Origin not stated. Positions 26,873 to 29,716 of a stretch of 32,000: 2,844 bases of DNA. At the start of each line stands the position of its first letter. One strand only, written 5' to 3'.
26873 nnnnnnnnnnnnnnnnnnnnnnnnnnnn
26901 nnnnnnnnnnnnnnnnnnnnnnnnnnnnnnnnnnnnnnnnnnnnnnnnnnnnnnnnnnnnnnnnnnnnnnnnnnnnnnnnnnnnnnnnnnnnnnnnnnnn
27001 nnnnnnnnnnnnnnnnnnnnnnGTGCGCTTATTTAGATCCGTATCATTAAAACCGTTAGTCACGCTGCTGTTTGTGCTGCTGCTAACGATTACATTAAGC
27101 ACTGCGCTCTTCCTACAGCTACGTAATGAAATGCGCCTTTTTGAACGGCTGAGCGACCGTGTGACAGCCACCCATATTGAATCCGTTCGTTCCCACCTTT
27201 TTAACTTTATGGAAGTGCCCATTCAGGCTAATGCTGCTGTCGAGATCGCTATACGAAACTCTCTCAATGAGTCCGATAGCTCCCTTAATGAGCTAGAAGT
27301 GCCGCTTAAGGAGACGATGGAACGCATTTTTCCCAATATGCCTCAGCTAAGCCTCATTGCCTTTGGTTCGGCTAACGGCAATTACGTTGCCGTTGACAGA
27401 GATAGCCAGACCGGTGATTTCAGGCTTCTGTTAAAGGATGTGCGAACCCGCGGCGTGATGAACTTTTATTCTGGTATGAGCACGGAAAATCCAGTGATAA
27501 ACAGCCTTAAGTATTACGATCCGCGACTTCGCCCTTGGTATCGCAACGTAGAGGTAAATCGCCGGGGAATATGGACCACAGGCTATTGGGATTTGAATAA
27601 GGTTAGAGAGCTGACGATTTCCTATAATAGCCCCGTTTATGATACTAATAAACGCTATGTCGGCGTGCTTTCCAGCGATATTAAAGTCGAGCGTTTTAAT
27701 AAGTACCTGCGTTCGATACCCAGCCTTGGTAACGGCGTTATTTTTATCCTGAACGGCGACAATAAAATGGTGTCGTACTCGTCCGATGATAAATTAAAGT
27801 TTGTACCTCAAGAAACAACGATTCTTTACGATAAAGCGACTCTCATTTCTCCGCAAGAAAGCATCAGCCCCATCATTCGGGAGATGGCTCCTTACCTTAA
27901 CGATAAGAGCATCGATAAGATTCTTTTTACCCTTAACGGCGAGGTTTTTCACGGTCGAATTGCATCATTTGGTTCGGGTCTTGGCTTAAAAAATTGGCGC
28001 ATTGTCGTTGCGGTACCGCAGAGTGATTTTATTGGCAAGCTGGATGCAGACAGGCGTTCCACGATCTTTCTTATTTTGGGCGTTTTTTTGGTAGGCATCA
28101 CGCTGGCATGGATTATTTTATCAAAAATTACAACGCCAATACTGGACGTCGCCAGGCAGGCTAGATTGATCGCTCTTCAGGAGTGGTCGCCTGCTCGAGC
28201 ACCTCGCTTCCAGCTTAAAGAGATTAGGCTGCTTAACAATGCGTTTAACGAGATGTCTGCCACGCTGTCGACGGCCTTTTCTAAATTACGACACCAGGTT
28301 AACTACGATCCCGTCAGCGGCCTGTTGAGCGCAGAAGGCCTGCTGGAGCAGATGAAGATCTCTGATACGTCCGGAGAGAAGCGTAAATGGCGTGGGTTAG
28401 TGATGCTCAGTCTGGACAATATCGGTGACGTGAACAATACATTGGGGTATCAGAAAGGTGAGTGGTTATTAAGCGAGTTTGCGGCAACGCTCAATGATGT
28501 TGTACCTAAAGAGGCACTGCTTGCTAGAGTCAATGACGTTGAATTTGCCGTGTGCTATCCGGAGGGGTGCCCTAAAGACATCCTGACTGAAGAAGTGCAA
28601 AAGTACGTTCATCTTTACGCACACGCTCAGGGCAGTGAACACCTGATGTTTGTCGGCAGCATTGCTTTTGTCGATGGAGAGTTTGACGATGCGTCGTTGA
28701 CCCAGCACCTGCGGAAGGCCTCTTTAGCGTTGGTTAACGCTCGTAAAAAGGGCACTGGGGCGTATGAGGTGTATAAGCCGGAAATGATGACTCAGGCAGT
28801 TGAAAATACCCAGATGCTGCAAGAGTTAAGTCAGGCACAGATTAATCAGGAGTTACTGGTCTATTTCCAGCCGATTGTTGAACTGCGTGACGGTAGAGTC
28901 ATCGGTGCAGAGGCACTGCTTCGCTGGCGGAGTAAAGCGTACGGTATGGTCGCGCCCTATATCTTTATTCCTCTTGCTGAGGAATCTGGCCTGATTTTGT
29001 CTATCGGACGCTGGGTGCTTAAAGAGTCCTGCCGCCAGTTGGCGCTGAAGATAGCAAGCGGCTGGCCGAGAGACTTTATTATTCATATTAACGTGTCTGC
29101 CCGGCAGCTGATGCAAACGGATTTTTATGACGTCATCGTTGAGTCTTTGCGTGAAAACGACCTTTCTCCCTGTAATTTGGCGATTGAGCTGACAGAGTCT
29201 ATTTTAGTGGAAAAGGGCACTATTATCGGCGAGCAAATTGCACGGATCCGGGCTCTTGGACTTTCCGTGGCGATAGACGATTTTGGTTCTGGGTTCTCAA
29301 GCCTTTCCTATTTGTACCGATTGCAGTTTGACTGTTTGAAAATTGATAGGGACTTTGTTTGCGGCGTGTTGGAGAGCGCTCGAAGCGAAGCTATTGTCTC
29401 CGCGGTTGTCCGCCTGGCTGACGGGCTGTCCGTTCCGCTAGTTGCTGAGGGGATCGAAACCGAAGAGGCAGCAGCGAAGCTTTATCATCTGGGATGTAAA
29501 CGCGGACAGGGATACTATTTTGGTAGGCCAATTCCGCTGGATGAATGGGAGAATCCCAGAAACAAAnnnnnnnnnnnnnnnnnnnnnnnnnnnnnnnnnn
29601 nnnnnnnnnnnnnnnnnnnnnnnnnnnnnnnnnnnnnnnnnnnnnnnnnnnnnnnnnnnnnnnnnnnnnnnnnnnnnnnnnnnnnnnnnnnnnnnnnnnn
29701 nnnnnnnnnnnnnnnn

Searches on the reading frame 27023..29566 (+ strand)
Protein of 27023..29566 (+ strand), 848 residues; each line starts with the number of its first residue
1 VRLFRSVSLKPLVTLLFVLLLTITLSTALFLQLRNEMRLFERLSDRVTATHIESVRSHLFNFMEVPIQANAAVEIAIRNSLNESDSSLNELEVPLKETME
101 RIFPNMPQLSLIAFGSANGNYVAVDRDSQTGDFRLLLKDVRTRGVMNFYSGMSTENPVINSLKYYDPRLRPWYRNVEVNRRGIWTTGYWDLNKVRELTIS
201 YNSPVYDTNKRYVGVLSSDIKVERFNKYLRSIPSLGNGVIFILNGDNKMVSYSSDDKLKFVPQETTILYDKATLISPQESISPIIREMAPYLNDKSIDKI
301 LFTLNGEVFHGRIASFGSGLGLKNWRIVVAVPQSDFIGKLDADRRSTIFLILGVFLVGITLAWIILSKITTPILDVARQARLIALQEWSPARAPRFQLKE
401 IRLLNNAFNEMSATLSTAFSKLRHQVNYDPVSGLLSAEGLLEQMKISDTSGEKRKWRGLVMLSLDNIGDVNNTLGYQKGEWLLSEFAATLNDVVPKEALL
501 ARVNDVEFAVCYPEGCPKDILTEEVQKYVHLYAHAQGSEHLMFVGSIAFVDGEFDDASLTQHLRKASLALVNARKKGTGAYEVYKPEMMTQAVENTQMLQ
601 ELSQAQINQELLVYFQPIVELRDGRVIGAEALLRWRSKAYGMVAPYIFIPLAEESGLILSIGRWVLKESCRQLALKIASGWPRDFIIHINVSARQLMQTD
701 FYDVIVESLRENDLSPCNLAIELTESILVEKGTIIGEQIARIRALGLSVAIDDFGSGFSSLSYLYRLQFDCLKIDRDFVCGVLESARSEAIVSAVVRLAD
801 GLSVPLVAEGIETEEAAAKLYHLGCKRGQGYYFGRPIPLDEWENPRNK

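Call 40: search_protein_families(library=ncbifam, proteins=[window:27023-29566:+], max_evalue=0.00001)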
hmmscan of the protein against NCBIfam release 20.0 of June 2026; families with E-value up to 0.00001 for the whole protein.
window:27023-29566:+ (848 aa): 22 families
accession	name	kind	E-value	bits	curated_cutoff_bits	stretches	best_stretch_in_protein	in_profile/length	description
NF052458.1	PhdiestGepA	equivalog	3.8e-190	634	1200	1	5-843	4-838/840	phosphodiesterase GepA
NF045675.1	PhdiestaseDibA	equivalog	1e-91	308.2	980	1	407-841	185-620/623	phosphodiesterase DibA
NF007474.0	PRK10060.1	equivalog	2.4e-78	264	782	1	418-843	229-651/663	cyclic di-GMP phosphodiesterase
NF008467.0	PRK11359.1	equivalog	3.6e-71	240.2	857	1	421-841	371-787/800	oxygen-sensing cyclic-di-GMP phosphodiesterase DosP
NF053781.1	cdiGMPphdstlr2612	equivalog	7.5e-71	239.2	1600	1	419-843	833-1262/1268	Tlr1612 family c-di-GMP phosphodiesterase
NF008807.1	PRK11829.1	equivalog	6e-56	189.9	733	1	349-843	163-659/670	biofilm formation regulator HmsP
NF007839.0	PRK10551.1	equivalog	4.5e-43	147.6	461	1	600-842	266-506/518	cyclic di-GMP phosphodiesterase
NF052596.1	RR_EAL_PvrR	equivalog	1.8e-39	135.6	580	1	591-843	134-386/398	response regulator cyclic di-GMP phosphodiesterase PvrR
NF007298.0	PRK09776.1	equivalog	7.2e-39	133.4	1135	1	425-842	683-1102/1111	diguanylate cyclase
NF045673.1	c-di-GMPRcptLapD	equivalog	1.3e-38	132.8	1020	1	338-838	142-646/647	cyclic di-GMP receptor LapD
NF008281.1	PRK11059.1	equivalog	3.8e-27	94.9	663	1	458-839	253-632/633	RNase E specificity factor CsrD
NF052265.1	EAL_dom_RimA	equivalog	4e-24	85.2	430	1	610-837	16-234/248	S6 modification regulatory phosphodiesterase RimA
NF051476.1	CDiGphdiTpdA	equivalog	2.9e-17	62.7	1000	1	687-833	424-567/570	cyclic di-GMP phosphodiesterase TpdA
NF051880.1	FlagAsmCDGMPTipF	equivalog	2.3e-15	56.4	600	1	587-838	138-395/421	flagella assembly cyclic-di-GMP phosphodiesterase TipF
NF008617.0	PRK11596.1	equivalog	5.3e-15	55.4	190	1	683-843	98-249/255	cyclic-guanylate-specific phosphodiesterase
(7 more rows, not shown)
